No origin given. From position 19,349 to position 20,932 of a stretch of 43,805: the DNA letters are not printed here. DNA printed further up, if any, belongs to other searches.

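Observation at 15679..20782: Translationally coupled five-gene cassette with Ole/beta-lactone-like logic built from non-canonical parts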

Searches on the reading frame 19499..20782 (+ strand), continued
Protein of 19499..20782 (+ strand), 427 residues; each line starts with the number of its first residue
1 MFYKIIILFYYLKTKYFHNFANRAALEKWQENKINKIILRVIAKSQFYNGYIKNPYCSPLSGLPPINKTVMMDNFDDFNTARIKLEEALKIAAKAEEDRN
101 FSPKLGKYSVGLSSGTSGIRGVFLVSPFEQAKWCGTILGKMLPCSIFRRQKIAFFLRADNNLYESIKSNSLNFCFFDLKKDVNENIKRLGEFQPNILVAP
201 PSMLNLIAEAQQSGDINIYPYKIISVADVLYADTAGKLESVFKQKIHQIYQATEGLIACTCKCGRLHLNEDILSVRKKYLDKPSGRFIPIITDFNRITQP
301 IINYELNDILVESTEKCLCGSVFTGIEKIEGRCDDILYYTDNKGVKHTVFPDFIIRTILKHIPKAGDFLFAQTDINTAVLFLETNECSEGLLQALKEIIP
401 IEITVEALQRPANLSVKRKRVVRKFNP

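Call 43: search_protein_families(library=pfam, proteins=[L074:1866-3155:+, L074:3148-4266:+, L074:4955-6358:+, L074:6418-7437:+, L074:7716-8255:+, L074:12469-12822:+, L074:12827-14134:+, L074:14146-15786:+, L074:15753-16691:+, L074:16684-17913:+], max_evalue=0.001)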
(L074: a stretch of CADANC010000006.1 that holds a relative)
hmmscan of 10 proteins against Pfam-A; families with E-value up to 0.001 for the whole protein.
L074:1866-3155:+ (429 aa): 2 families
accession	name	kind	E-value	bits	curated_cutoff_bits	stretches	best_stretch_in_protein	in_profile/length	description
PF01943.22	Polysacc_synt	-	5.3e-41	141.3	28.2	1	22-291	2-271/274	Polysaccharide biosynthesis protein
PF13440.11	Polysacc_synt_3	-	2.8e-10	40.3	23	1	47-342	3-291/293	Polysaccharide biosynthesis protein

L074:3148-4266:+ (372 aa): 1 family
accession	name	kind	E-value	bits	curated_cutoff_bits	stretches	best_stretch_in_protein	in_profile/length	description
PF02350.25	Epimerase_2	-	3.5e-128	427.7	30.6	1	22-362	1-346/347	UDP-N-acetylglucosamine 2-epimerase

L074:4955-6358:+ (467 aa): 1 family
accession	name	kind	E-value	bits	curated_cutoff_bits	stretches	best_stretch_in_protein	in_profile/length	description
PF03816.19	LytR_cpsA_psr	-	8.1e-30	104.4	24.6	1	227-380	3-149/150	LytR_cpsA_psr family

L074:6418-7437:+ (339 aa): 2 families
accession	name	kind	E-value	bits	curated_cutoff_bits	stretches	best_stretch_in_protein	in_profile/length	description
PF13306.12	LRR_5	-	9.2e-28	97.1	27.7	2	59-167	3-109/127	BspA type Leucine rich repeat region (6 copies)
PF13855.12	LRR_8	-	5.4e-08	32.9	27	1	32-78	14-59/61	Leucine rich repeat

L074:7716-8255:+ (179 aa): 1 family
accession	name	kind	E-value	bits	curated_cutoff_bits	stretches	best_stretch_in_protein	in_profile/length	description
PF01648.25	ACPS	-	1.6e-06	28.6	25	1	84-150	2-86/111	4'-phosphopantetheinyl transferase superfamily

L074:12469-12822:+ (117 aa): 1 family
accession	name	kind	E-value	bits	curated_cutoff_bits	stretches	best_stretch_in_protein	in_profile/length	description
PF00364.28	Biotin_lipoyl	-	1.6e-14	53.9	22.1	1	50-116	4-73/73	Biotin-requiring enzyme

L074:12827-14134:+ (435 aa): 7 families
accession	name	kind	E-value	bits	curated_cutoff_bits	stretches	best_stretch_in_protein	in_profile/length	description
PF02786.22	CPSase_L_D2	-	1.3e-51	175.6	19.8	1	115-315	1-207/211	Carbamoyl-phosphate synthase L chain, ATP binding domain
PF00289.28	Biotin_carb_N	-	1.7e-46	157.7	25.5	1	1-110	1-110/110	Biotin carboxylase, N-terminal domain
PF02785.25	Biotin_carb_C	-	7.7e-35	119.7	32.4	1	330-431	1-102/108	Biotin carboxylase C-terminal domain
PF07478.18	Dala_Dala_lig_C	-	1.3e-09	38.4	24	1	139-286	28-174/204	D-ala D-ala ligase C-terminus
PF02222.28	ATP-grasp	-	4.9e-07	30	27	1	127-274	7-150/179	ATP-grasp domain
PF08443.16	RimK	-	1.8e-06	28.2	21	1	127-302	20-181/188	RimK-like ATP-grasp domain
PF02655.19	ATP-grasp_3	-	0.00089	19.8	23.2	0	115-289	3-158/160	ATP-grasp domain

L074:14146-15786:+ (546 aa): 2 families
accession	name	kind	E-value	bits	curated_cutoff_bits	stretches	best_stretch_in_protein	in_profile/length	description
PF03255.19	ACCA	-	7.3e-80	268.9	23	1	268-536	32-308/310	Acetyl co-enzyme A carboxylase carboxyltransferase-like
PF01039.27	Carboxyl_trans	-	1e-32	113.9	22.3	1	87-472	41-425/493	Carboxyl transferase domain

L074:15753-16691:+ (312 aa): 1 family
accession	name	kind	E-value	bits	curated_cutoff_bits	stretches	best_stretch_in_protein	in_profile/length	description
PF00698.26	Acyl_transf_1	-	5e-31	108.8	32.7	1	14-267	2-258/319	Acyl transferase domain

L074:16684-17913:+ (409 aa): 2 families
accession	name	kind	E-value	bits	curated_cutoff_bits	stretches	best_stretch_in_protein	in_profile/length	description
PF00109.32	ketoacyl-synt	-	4.3e-47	161.3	20.8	1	1-243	1-252/252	Beta-ketoacyl synthase, N-terminal domain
PF02801.28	Ketoacyl-synt_C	-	4.3e-35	120.7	20.8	1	251-362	1-118/119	Beta-ketoacyl synthase, C-terminal domain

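Call 45: search_protein_families(library=pfam, proteins=[L050:3227-4501:+, L050:4515-5534:+, L050:5554-7065:+, L050:7044-8222:+, L050:12426-12791:+, L081:5113-6123:+, L081:6211-7095:+, L081:11814-12995:+, L081:12985-14088:+, L078:4503-5690:+], max_evalue=0.001)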
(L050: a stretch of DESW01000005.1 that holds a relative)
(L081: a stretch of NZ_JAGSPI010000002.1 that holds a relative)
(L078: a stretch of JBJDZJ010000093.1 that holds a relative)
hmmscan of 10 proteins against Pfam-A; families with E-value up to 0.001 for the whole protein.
L050:3227-4501:+ (424 aa): 2 families
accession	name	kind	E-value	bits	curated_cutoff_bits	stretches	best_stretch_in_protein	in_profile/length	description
PF11258.13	DUF3048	-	4.5e-44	150.6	25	1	126-268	1-147/148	Protein of unknown function (DUF3048) N-terminal domain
PF17479.7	DUF3048_C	-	7.7e-21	75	25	1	297-412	3-114/114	Protein of unknown function (DUF3048) C-terminal domain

L050:4515-5534:+ (339 aa): 0 families

L050:5554-7065:+ (503 aa): 3 families
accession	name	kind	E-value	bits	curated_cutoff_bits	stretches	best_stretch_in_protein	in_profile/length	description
PF05872.18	HerA_C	-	6e-181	602.9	22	1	9-499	4-497/502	Helicase HerA-like C-terminal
PF01935.23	DUF87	-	8.5e-08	33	23.2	1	21-224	18-198/220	Helicase HerA, central domain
PF13401.12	AAA_22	-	4.6e-06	27.4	27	1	26-133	5-94/130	AAA domain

L050:7044-8222:+ (392 aa): 5 families
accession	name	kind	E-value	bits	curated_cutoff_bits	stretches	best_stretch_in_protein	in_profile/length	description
PF00534.26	Glycos_transf_1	-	6.8e-35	120.6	26.4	1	203-363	5-169/172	Glycosyl transferases group 1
PF13439.12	Glyco_transf_4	-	2.9e-28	99.5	28.5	1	23-189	2-169/170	Glycosyltransferase Family 4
PF13692.12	Glyco_trans_1_4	-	1.8e-26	93.5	27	1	214-352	2-142/142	Glycosyl transferases group 1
PF13579.12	Glyco_trans_4_4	-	4.7e-09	37.2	29.7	1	24-168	2-140/158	Glycosyl transferase 4-like domain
PF13524.12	Glyco_trans_1_2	-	7.7e-06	26.4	25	1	242-365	12-127/144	Glycosyl transferase-like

L050:12426-12791:+ (121 aa): 2 families
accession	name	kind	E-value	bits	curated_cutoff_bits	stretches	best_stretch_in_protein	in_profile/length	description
PF00364.28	Biotin_lipoyl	-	5.5e-13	49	22.1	1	52-117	4-72/73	Biotin-requiring enzyme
PF13533.13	Biotin_lipoyl_2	-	0.00014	22.1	29.8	0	66-81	16-31/32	Biotin-lipoyl like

L081:5113-6123:+ (336 aa): 1 family
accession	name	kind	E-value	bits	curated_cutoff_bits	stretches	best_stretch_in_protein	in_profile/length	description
PF00795.27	CN_hydrolase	-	6.2e-44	150.7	23.2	1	15-290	1-250/256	Carbon-nitrogen hydrolase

L081:6211-7095:+ (294 aa): 2 families
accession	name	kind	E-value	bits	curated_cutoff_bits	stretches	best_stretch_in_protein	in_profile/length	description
PF03466.25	LysR_substrate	-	8.5e-23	81.3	28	1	107-277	23-193/209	LysR substrate binding domain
PF00126.33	HTH_1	-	4.8e-19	68.5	26.6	1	4-61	2-59/60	Bacterial regulatory helix-turn-helix protein, lysR family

L081:11814-12995:+ (393 aa): 1 family
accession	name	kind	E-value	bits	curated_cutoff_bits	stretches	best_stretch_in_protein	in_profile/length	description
PF04116.19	FA_hydroxylase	-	1.6e-27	97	31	1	97-230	1-132/132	Fatty acid hydroxylase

L081:12985-14088:+ (367 aa): 1 family
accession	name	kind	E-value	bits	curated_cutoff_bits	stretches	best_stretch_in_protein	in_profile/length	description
PF00487.30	FA_desaturase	-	5.8e-27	95.5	29.7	1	68-340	2-250/253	Fatty acid desaturase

L078:4503-5690:+ (395 aa): 2 families
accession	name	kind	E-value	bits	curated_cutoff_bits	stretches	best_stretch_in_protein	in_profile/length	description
PF00201.24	UDPGT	-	1.2e-05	24.8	19.5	1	299-340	341-382/499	UDP-glucoronosyl and UDP-glucosyl transferase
PF06722.18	EryCIII-like_C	-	9.2e-05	22.9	31.7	1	295-351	44-100/145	Erythromycin biosynthesis protein CIII-like, C-terminal domain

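Call 46: search_protein_families(library=pfam, proteins=[L056:4887-7892:+, L056:11374-12525:+, L056:13729-16182:+, L056:16383-17822:+, L056:3817-4767:+, L016:5719-6927:+, L016:6982-7863:+, L039:4648-5817:+, L039:5814-6998:+, L039:7059-7904:+], max_evalue=0.001)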
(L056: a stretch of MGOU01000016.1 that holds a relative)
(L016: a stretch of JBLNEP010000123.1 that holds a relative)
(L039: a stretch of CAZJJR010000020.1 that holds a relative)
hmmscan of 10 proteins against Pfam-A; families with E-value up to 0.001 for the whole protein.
L056:4887-7892:+ (1001 aa): 5 families
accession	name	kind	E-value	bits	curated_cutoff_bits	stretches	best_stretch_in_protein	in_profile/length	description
PF18766.7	SWI2_SNF2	-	1.8e-26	93.6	26.7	1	283-434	1-145/221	SWI2/SNF2 ATPase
PF22679.2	T1R_D3-like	-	5.9e-14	53.2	27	1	651-713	97-154/158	Type I restriction enzyme subunit R domain 3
PF04851.21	ResIII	-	4.2e-13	50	22.5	1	280-429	4-147/164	Type III restriction enzyme, res subunit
PF04313.20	HSDR_N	-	1.4e-11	45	25.1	1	115-202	107-193/198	Type I restriction enzyme R protein N terminus (HSDR_N)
PF00270.35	DEAD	-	1.7e-07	31.6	26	1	296-487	12-164/167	DEAD/DEAH box helicase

L056:11374-12525:+ (383 aa): 2 families
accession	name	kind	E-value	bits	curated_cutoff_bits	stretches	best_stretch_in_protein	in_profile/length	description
PF13506.12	Glyco_transf_21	-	1.8e-16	60.5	21.7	1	103-270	7-173/174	Glycosyl transferase family 21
PF13632.12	Glyco_trans_2_3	-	3.1e-06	27.6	27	1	130-315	3-182/198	Glycosyl transferase family group 2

L056:13729-16182:+ (817 aa): 2 families
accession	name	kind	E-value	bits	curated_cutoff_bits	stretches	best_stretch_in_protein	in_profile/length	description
PF09826.15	Beta_propel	-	9.6e-167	556.2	22.4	1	266-807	1-494/495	Beta propeller domain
PF07833.16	Cu_amine_oxidN1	-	5e-30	104.1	24.2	1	87-179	10-102/108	Copper amine oxidase N-terminal domain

L056:16383-17822:+ (479 aa): 2 families
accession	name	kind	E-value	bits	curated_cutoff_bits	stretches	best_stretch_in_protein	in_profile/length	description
PF13091.12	PLDc_2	-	4.7e-26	91.6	27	1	299-443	1-132/132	PLD-like domain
PF13090.12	PP_kinase_C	-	2.3e-06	27.6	25.8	1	294-459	11-159/172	Polyphosphate kinase C-terminal domain 2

L056:3817-4767:+ (316 aa): 1 family
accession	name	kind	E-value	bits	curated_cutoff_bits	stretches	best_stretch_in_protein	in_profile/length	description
PF14082.12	SduA_C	-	8.2e-12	46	27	1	168-304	19-159/159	Shedu protein SduA, C-terminal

L016:5719-6927:+ (402 aa): 4 families
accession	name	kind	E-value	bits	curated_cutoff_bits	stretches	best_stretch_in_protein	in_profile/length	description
PF13506.12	Glyco_transf_21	-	1e-23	84.1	21.7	1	114-277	12-172/174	Glycosyl transferase family 21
PF13632.12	Glyco_trans_2_3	-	8.8e-12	45.7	27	1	135-329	1-191/198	Glycosyl transferase family group 2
PF13641.12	Glyco_tranf_2_3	-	4.1e-10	40.5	27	1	60-255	16-208/230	Glycosyltransferase like family 2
PF00535.33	Glycos_transf_2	-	7e-07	29.8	23.3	1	125-175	71-121/168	Glycosyl transferase family 2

L016:6982-7863:+ (293 aa): 0 families

L039:4648-5817:+ (389 aa): 4 families
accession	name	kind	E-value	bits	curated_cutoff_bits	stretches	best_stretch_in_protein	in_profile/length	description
PF13506.12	Glyco_transf_21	-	2.1e-16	60.3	21.7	1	102-268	6-172/174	Glycosyl transferase family 21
PF13632.12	Glyco_trans_2_3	-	8.2e-10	39.3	27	1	130-329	2-196/198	Glycosyl transferase family group 2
PF13641.12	Glyco_tranf_2_3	-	1e-08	35.9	27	1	58-268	20-227/230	Glycosyltransferase like family 2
PF00535.33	Glycos_transf_2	-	0.00024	21.5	23.3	1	48-210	7-162/168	Glycosyl transferase family 2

L039:5814-6998:+ (394 aa): 4 families
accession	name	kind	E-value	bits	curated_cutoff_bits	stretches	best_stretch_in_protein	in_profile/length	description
PF13506.12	Glyco_transf_21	-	2.9e-26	92.4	21.7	1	103-272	6-172/174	Glycosyl transferase family 21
PF13641.12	Glyco_tranf_2_3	-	6.6e-11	43.1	27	1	53-243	14-201/230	Glycosyltransferase like family 2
PF13632.12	Glyco_trans_2_3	-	1.5e-09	38.4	27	1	131-330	2-197/198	Glycosyl transferase family group 2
PF00535.33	Glycos_transf_2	-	3.1e-07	30.9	23.3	1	122-194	73-132/168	Glycosyl transferase family 2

L039:7059-7904:+ (281 aa): 0 families

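Call 50: search_protein_families(library=pfam, alignment_id=A2, max_evalue=0.00001)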
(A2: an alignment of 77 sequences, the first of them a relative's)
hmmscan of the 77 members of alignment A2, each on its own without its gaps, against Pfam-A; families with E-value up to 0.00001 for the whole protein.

A. member 1, L003:2295-2783:+ (162 aa): 2 families
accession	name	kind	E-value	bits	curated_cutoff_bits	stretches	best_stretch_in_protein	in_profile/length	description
PF01047.28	MarR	-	4.6e-07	30.1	24.6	1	48-108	1-58/59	MarR family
PF12802.13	MarR_2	-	2.4e-06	28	27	1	46-107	1-60/61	MarR family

B. families by the number of members that match (of 77 scanned): 82 families (the first 25 are shown)
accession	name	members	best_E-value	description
PF00892.27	EamA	5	4.9e-41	EamA-like transporter family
PF00072.30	Response_reg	3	8.3e-73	Response regulator receiver domain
PF00355.32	Rieske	3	1e-22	Rieske [2Fe-2S] domain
PF14085.11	DUF4265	3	1e-12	Domain of unknown function (DUF4265)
PF00248.27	Aldo_ket_red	2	3.6e-62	Aldo/keto reductase family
PF00106.31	adh_short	2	2.1e-57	short chain dehydrogenase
PF00990.26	GGDEF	2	4.6e-48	Diguanylate cyclase, GGDEF domain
PF00704.34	Glyco_hydro_18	2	8.1e-46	Glycosyl hydrolases family 18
PF10502.14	Peptidase_S26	2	4e-43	Signal peptidase, peptidase S26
PF13561.12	adh_short_C2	2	1.9e-41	Enoyl-(Acyl carrier protein) reductase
PF00486.34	Trans_reg_C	2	6.4e-28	Transcriptional regulatory protein, C terminal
PF00005.33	ABC_tran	2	1.8e-27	ABC transporter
PF08659.16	KR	2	5.9e-17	KR domain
PF00664.28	ABC_membrane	2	7e-14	ABC transporter transmembrane region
PF07694.17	5TM-5TMR_LYT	2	9.9e-14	5TMR of 5TMR-LYT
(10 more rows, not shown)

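Call 53: search_solved_structures(query=A3, max_evalue=10)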
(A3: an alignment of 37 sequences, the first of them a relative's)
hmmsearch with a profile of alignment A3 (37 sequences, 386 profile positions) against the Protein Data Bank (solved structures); distinct sequences matched with E-value up to 10: 2.
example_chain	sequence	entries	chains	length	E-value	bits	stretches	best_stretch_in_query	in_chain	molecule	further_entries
7y5e_UL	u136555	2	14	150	0.39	12.6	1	296-354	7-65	PS II complex 12 kDa extrinsic protein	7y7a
7pd1_A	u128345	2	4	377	0.65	11.9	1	224-286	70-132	Thiazole biosynthesis protein ThiH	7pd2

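Call 70: predict_structure(alignment_id=A1)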
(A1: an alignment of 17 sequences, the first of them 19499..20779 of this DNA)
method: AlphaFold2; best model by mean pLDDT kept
length: 427 residues; sequences in the alignment: 17
mean_pLDDT: 87.5   pTM: 0.86
mean pLDDT of the five models: 87.5, 86.8, 86.8, 84.3, 84.2
residues with pLDDT >= 90: 239; 70-90: 155; 50-70: 33; < 50: 0
segments of 3 or more residues with pLDDT < 50: none
pLDDT, mean of each block of 10 residues (from residue 1): 90 91 95 91 91 72 85 92 92 83 86 67 88 90 88 75 60 87 94 95 94 96 89 92 94 83 93 93 93 91 90 92 92 85 90 87 83 95 83 94 89 67 86
secondary structure, 60 per line:
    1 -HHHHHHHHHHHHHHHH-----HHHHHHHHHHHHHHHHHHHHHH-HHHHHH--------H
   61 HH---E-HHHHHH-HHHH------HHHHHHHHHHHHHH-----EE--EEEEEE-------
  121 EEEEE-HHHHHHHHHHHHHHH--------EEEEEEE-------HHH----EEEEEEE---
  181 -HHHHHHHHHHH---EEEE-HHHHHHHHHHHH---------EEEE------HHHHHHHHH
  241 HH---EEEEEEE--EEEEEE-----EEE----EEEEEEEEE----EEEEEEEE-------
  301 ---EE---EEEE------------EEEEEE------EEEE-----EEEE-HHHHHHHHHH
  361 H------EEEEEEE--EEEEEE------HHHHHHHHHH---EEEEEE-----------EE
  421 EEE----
elements in order: H2-17 H23-44 H46-51 H68-73 H75-78 H85-98 E108-113 E121-125 H127-141 E150-156 E171-177 H182-192 E196-199 H201-212 E222-225 H232-242 E246-252 E255-260 E266-268 E273-281 E286-293 E309-312 E325-330 E337-340 E346-349 H351-361 E368-374 E377-382 H389-398 E402-407 E419-423

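Call 74: fold_search(model_id=the predicted structure, library=pdb)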
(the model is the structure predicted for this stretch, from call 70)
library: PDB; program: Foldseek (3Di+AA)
matches with E <= 10: 1621; with E <= 0.001: 579
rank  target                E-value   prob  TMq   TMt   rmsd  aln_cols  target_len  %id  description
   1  4r1m_D                1.9e-20  1.00  0.57  0.57  12.6       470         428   16  Crystal structure of a Putative Acyl-CoA ligase (BT_0428) from Bacteroides thetaiotaomicron VPI-5482 at 2.48 A resolut (released 2014-08-27)
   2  4r1m_A                3.8e-20  1.00  0.63  0.62   7.0       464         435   18  Crystal structure of a Putative Acyl-CoA ligase (BT_0428) from Bacteroides thetaiotaomicron VPI-5482 at 2.48 A resolut (released 2014-08-27)
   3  4r1l_C                4.2e-20  1.00  0.62  0.61   7.4       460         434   17  Crystal structure of a Putative Acyl-CoA ligase (BT_0428) from Bacteroides thetaiotaomicron VPI-5482 at 2.42 A resolut (released 2014-08-27)
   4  4rvn_D                5.3e-20  1.00  0.57  0.57  12.6       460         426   16  Crystal structure of a Putative Acyl-CoA ligase (BT_0428) from Bacteroides thetaiotaomicron VPI-5482 at 2.20 A resolut (released 2015-01-21)
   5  4r1l_A                9.1e-20  1.00  0.61  0.60   7.6       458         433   18  Crystal structure of a Putative Acyl-CoA ligase (BT_0428) from Bacteroides thetaiotaomicron VPI-5482 at 2.42 A resolut (released 2014-08-27)
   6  4rvn_B                1.1e-19  1.00  0.56  0.57  12.9       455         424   17  Crystal structure of a Putative Acyl-CoA ligase (BT_0428) from Bacteroides thetaiotaomicron VPI-5482 at 2.20 A resolut (released 2015-01-21)
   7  4r1l_D                1.2e-19  1.00  0.56  0.56  12.7       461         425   17  Crystal structure of a Putative Acyl-CoA ligase (BT_0428) from Bacteroides thetaiotaomicron VPI-5482 at 2.42 A resolut (released 2014-08-27)
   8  4r1l_B                1.6e-19  1.00  0.57  0.58  12.5       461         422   17  Crystal structure of a Putative Acyl-CoA ligase (BT_0428) from Bacteroides thetaiotaomicron VPI-5482 at 2.42 A resolut (released 2014-08-27)
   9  6six_B                2.1e-19  1.00  0.58  0.56  12.5       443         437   14  PaaK family AMP-ligase with ANP (released 2020-01-15)
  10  4r1m_B                3.1e-19  1.00  0.57  0.58  12.3       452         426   17  Crystal structure of a Putative Acyl-CoA ligase (BT_0428) from Bacteroides thetaiotaomicron VPI-5482 at 2.48 A resolut (released 2014-08-27)
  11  6tm4_AAA              6.3e-19  1.00  0.56  0.55  12.4       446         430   14  NatL2 in complex with two molecules of salicylic acid (released 2020-01-15)
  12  4r1m_C                7.0e-19  1.00  0.62  0.62   7.1       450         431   18  Crystal structure of a Putative Acyl-CoA ligase (BT_0428) from Bacteroides thetaiotaomicron VPI-5482 at 2.48 A resolut (released 2014-08-27)
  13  6tm4_BBB              1.1e-18  1.00  0.57  0.56  12.3       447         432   14  NatL2 in complex with two molecules of salicylic acid (released 2020-01-15)
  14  6six_A                1.3e-18  1.00  0.58  0.57  12.6       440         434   14  PaaK family AMP-ligase with ANP (released 2020-01-15)
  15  4rvo_D                1.3e-18  1.00  0.57  0.57  12.5       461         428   18  Crystal structure of a Putative Acyl-CoA ligase (BT_0428) from Bacteroides thetaiotaomicron VPI-5482 at 2.41 A resolut (released 2014-12-31)
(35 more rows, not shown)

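Call 78: find_encoding_contigs(protein=P0002, flank=10000, max_places=2)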
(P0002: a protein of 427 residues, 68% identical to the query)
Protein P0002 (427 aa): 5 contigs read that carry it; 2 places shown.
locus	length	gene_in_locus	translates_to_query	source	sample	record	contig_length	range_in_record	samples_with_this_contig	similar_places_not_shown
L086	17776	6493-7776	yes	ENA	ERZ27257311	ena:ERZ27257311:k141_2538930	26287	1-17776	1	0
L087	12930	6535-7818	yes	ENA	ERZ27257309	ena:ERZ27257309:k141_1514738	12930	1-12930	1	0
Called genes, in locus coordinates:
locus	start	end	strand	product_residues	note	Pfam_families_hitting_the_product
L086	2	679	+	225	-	?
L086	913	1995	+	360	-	PF13240:Zn_Ribbon_1 (weak)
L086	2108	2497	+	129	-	-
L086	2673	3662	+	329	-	PF08545:ACP_syn_III, PF08541:ACP_syn_III_C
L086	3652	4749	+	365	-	PF02655:ATP-grasp_3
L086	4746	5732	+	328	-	PF01073:3Beta_HSD, PF01370:Epimerase, PF04321:RmlD_sub_bind, PF05368:NmrA (weak), PF13460:NAD_binding_10, PF16363:GDP_Man_Dehyd, PF07993:NAD_binding_4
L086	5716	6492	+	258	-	PF00753:Lactamase_B, PF23023:Anti-Pycsar_Apyc1 (weak)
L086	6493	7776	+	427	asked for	-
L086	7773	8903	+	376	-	-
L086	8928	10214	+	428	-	PF02310:B12-binding (weak), PF04055:Radical_SAM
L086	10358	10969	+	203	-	-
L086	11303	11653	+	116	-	PF02021:UPF0102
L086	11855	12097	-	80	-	PF12668:DUF3791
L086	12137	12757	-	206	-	PF14345:GDYXXLXY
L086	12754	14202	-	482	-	PF09925:DUF2157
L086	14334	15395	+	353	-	PF00586:AIRS, PF02769:AIRS_C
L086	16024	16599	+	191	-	PF13505:OMP_b-brl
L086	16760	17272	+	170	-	PF11008:DUF2846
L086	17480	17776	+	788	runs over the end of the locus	PF08308:PEGA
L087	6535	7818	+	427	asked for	-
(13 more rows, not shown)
